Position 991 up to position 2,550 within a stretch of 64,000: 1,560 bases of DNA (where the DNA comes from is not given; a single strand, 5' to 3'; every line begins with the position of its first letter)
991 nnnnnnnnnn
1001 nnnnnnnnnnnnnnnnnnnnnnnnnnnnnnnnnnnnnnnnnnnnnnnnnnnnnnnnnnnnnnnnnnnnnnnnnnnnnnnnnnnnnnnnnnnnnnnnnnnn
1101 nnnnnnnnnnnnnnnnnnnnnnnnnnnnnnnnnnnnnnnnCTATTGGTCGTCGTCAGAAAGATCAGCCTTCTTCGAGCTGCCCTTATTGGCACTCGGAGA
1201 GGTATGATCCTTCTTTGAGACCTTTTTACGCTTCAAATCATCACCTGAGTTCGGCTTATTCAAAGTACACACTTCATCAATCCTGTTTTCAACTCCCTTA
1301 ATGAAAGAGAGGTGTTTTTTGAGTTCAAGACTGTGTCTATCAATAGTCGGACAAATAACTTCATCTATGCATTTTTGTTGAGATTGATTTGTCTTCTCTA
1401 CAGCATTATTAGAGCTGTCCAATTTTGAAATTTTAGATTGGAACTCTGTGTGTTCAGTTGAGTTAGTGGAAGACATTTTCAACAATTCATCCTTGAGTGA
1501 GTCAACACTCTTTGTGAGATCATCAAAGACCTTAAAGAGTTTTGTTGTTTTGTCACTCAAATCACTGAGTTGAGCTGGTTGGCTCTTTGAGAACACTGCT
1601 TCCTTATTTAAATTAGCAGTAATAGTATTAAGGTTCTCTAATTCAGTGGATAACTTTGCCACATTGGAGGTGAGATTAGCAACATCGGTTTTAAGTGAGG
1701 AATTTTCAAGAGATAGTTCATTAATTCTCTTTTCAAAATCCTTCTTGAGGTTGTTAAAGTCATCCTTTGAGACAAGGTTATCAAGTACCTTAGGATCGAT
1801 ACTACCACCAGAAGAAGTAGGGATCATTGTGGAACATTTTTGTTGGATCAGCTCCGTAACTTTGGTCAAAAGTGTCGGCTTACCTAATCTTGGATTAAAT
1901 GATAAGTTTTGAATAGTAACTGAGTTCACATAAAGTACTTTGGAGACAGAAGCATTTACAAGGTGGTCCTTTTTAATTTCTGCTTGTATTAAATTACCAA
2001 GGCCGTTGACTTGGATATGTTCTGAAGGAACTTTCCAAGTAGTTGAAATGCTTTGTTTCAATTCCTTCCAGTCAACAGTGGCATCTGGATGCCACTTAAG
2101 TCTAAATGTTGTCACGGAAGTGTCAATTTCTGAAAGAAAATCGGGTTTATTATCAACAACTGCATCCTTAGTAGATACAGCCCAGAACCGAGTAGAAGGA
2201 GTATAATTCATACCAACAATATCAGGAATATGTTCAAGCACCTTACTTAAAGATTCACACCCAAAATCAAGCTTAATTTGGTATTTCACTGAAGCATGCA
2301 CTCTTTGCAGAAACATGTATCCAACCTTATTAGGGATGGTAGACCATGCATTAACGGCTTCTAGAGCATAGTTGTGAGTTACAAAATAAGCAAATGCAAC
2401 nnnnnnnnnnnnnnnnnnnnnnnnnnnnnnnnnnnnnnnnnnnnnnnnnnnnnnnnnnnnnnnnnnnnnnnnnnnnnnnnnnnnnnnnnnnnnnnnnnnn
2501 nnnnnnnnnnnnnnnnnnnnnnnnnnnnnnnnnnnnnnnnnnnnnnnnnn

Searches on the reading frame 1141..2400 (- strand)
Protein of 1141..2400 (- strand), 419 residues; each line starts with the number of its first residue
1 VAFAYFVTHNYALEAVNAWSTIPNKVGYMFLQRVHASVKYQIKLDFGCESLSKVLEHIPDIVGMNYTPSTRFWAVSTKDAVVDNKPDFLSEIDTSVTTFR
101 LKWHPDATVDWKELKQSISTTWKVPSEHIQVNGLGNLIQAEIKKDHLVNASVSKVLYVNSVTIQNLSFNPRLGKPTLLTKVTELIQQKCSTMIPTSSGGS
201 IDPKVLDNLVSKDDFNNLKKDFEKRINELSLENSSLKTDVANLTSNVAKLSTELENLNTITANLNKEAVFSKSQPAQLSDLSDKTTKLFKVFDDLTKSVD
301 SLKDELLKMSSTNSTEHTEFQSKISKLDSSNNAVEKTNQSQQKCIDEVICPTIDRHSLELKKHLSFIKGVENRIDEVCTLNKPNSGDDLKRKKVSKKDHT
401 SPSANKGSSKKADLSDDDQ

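Call 33: search_protein_families(library=pfam, proteins=[window:1141-2400:-], max_evalue=0.1)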
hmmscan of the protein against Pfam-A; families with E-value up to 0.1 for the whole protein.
window:1141-2400:- (419 aa): 15 families
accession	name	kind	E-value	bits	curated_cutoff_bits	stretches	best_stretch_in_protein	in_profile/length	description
PF07926.17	TPR_MLP1_2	-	0.0073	16.8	36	1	225-339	2-120/129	TPR/MLP1/MLP2-like protein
PF04108.17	ATG17_like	-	0.0074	16.2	43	1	202-374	100-277/355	Autophagy protein ATG17-like domain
PF14362.11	DUF4407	-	0.0085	15.9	31.3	1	229-342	131-236/297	Domain of unknown function (DUF4407)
PF25764.1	KIF21A_4th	-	0.0089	16.1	33.1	1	206-309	44-147/183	KIF21A-like domain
PF11932.13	DUF3450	-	0.012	15.4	32.6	1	214-298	27-112/241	Protein of unknown function (DUF3450)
PF14992.11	TMCO5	-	0.014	15.2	32.2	1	216-327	2-114/280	TMCO5 family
PF13851.11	GAS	-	0.014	15.2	32.3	1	219-340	42-164/200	Growth-arrest specific micro-tubule binding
PF14712.11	Snapin_Pallidin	-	0.041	14.8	29.6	0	278-343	15-80/89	Snapin/Pallidin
PF25541.1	TBCA_PH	-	0.045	13.9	27.8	0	214-268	48-101/139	PH domain-containing proteins, TBCA domain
PF07889.17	DUF1664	-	0.053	14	34.6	0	217-303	41-121/124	Protein of unknown function (DUF1664)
PF19220.6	Rod_CreS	-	0.056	12.9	100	1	221-348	10-144/359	Crescentin, rod domain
PF00038.26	Filament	-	0.064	13.3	40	0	215-341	45-165/313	Intermediate filament protein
PF10211.14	Ax_dynein_light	-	0.085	13.3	26.4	0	217-279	119-182/187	Axonemal dynein light chain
PF05377.16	FlaC_arch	-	0.087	13.7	27.8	0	319-348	4-33/55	Flagella accessory protein C (FlaC)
PF04513.17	Baculo_PEP_C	-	0.088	13.3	38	0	212-269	62-123/140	Baculovirus polyhedron envelope protein, PEP, C terminus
